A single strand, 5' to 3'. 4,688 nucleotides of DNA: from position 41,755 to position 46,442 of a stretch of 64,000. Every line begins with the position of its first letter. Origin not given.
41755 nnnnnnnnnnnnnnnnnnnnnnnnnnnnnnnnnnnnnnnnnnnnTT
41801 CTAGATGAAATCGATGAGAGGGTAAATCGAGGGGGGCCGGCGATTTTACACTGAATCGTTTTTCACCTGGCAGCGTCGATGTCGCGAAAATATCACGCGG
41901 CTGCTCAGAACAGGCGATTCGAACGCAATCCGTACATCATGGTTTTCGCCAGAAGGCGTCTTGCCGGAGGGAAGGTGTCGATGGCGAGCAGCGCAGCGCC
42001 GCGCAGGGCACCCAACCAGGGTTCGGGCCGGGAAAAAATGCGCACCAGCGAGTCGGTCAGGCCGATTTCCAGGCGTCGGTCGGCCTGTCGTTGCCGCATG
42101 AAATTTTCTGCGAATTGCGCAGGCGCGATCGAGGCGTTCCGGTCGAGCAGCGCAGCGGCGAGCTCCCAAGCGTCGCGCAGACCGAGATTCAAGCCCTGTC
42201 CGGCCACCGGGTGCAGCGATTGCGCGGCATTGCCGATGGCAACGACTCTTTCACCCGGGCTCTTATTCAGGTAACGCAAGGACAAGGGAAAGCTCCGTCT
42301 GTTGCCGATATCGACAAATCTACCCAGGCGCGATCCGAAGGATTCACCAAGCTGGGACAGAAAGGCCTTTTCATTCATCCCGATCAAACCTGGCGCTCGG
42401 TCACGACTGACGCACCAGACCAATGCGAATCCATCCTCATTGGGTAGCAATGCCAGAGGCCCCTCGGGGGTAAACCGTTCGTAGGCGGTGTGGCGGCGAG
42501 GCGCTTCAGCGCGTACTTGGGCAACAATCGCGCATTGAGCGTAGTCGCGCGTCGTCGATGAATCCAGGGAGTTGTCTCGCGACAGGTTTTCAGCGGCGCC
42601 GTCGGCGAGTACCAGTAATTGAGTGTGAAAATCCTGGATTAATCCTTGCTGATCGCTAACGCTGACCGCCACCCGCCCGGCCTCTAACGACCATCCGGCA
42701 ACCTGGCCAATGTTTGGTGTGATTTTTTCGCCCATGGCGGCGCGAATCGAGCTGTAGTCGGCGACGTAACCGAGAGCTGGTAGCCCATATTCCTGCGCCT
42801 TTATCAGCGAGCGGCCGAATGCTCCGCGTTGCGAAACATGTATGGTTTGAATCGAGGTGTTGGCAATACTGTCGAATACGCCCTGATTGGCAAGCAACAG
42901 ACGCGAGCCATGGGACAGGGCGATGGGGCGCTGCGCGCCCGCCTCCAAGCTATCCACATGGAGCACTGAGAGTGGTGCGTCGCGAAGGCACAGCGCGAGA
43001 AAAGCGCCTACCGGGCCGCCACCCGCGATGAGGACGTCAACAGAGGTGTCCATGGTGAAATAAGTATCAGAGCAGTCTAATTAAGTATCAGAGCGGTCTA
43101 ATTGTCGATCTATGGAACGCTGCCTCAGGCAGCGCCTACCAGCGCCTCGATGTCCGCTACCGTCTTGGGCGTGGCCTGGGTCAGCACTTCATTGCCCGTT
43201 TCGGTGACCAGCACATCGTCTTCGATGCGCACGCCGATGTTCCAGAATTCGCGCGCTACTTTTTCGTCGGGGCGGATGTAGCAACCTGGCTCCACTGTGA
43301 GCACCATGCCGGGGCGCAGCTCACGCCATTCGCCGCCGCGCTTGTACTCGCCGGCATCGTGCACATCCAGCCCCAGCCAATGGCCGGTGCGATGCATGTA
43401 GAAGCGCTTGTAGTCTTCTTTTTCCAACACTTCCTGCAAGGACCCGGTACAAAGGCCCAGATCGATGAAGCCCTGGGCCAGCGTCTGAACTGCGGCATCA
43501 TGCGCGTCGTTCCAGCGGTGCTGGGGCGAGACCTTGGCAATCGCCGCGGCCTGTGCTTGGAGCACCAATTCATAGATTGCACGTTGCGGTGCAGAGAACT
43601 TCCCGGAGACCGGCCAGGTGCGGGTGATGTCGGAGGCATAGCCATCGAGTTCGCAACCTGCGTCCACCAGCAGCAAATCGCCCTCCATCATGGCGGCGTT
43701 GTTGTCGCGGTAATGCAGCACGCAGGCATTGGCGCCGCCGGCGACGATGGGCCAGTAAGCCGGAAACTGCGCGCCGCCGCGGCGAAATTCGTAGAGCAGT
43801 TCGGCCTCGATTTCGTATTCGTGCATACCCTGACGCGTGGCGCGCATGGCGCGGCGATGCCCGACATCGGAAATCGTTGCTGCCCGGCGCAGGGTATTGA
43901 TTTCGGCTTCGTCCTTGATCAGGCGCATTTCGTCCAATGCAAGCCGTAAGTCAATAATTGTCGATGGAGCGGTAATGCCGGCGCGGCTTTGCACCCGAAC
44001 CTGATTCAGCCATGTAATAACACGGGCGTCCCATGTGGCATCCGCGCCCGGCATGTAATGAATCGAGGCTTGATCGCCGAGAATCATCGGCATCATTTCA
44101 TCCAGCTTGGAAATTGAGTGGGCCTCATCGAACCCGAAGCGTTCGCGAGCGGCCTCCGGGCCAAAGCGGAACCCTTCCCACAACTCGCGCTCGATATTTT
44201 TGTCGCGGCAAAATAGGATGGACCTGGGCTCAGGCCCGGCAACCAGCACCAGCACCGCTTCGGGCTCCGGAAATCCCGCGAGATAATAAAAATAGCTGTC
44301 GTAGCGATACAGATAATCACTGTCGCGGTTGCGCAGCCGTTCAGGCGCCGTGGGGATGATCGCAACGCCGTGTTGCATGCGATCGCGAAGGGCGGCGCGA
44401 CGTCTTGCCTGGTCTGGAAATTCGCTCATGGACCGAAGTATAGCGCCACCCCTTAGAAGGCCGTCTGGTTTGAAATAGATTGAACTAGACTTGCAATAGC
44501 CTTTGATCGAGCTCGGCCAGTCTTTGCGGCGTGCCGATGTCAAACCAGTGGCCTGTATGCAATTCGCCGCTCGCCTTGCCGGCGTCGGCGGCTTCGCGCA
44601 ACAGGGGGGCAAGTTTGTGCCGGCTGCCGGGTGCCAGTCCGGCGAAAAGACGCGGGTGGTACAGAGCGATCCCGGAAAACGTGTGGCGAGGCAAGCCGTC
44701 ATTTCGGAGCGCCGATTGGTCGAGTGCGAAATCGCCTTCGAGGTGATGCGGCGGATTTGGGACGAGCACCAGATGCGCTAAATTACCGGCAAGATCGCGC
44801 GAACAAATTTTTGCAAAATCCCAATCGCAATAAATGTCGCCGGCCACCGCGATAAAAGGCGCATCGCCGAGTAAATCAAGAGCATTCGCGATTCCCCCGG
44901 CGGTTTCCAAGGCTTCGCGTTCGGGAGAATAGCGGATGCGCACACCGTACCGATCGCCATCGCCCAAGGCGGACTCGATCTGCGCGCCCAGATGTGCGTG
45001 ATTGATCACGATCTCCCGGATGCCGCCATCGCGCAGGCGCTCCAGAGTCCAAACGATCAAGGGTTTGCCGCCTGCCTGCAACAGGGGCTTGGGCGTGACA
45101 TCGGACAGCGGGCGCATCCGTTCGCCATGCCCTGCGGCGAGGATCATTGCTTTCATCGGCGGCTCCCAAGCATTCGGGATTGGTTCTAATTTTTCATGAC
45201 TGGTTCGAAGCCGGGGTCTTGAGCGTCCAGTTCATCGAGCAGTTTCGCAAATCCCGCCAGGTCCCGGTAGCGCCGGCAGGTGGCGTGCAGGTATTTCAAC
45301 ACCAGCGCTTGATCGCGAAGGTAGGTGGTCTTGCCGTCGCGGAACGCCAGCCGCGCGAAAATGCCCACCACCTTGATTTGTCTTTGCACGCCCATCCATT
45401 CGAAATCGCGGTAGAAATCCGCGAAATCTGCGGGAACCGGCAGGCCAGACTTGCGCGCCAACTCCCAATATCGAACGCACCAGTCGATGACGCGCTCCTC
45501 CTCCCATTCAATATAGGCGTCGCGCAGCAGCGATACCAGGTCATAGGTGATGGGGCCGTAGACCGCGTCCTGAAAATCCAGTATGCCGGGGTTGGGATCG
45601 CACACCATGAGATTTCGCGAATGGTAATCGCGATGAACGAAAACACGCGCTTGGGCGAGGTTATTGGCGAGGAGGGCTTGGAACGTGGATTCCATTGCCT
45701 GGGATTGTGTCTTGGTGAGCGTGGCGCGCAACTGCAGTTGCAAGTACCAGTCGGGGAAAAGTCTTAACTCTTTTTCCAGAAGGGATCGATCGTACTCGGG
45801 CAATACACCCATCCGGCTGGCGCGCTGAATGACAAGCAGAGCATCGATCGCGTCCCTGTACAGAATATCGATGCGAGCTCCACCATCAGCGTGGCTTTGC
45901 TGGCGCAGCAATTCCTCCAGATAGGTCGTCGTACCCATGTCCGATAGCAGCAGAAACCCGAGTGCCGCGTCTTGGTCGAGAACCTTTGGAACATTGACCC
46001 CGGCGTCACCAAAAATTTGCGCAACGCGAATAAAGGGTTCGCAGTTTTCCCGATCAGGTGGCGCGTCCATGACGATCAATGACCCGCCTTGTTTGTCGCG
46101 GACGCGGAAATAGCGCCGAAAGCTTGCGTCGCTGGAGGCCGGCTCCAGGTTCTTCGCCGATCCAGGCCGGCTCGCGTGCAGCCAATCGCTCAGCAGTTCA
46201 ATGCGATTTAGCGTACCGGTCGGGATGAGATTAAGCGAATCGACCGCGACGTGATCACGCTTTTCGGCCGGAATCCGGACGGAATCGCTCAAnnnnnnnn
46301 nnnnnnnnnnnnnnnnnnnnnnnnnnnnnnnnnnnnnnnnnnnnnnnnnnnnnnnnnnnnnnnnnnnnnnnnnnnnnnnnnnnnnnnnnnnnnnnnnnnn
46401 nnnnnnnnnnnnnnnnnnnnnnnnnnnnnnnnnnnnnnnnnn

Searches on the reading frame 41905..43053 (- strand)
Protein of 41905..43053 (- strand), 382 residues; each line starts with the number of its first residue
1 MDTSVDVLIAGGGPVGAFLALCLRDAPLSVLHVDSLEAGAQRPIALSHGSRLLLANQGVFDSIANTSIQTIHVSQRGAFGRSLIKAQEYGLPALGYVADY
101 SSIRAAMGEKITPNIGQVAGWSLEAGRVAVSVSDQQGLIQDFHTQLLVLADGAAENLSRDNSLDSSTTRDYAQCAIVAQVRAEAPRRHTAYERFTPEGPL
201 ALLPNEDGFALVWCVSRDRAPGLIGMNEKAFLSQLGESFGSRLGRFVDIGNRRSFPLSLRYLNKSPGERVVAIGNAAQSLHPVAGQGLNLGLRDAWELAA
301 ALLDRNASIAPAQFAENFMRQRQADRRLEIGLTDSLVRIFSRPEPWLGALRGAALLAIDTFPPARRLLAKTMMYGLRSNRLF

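Call 30: search_protein_families(library=pfam, proteins=[window:41905-43053:-], max_evalue=0.00001)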
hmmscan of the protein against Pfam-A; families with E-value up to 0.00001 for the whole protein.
window:41905-43053:- (382 aa): 1 family
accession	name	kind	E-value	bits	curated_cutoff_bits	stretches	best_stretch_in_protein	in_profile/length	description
PF01494.25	FAD_binding_3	-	6.5e-16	58.9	22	1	128-303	133-319/349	FAD binding domain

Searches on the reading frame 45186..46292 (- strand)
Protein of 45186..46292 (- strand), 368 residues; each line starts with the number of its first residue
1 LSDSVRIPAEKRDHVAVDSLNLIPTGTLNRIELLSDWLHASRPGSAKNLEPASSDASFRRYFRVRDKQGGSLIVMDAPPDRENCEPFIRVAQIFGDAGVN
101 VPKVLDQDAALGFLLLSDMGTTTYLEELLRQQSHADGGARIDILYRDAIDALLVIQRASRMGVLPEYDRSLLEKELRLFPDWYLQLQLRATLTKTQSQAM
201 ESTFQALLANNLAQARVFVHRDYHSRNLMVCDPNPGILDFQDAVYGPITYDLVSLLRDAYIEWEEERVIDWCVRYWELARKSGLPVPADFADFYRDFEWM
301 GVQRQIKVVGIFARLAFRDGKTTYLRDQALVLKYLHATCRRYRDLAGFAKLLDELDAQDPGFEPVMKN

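Call 73: search_protein_families(library=pfam, proteins=[window:45186-46292:-], max_evalue=0.00001)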
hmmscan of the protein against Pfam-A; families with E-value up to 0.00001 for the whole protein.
window:45186-46292:- (368 aa): 1 family
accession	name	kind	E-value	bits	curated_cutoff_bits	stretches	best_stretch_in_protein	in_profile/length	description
PF01636.29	APH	-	2.8e-38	132.5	23.2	1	49-275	2-229/239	Phosphotransferase enzyme family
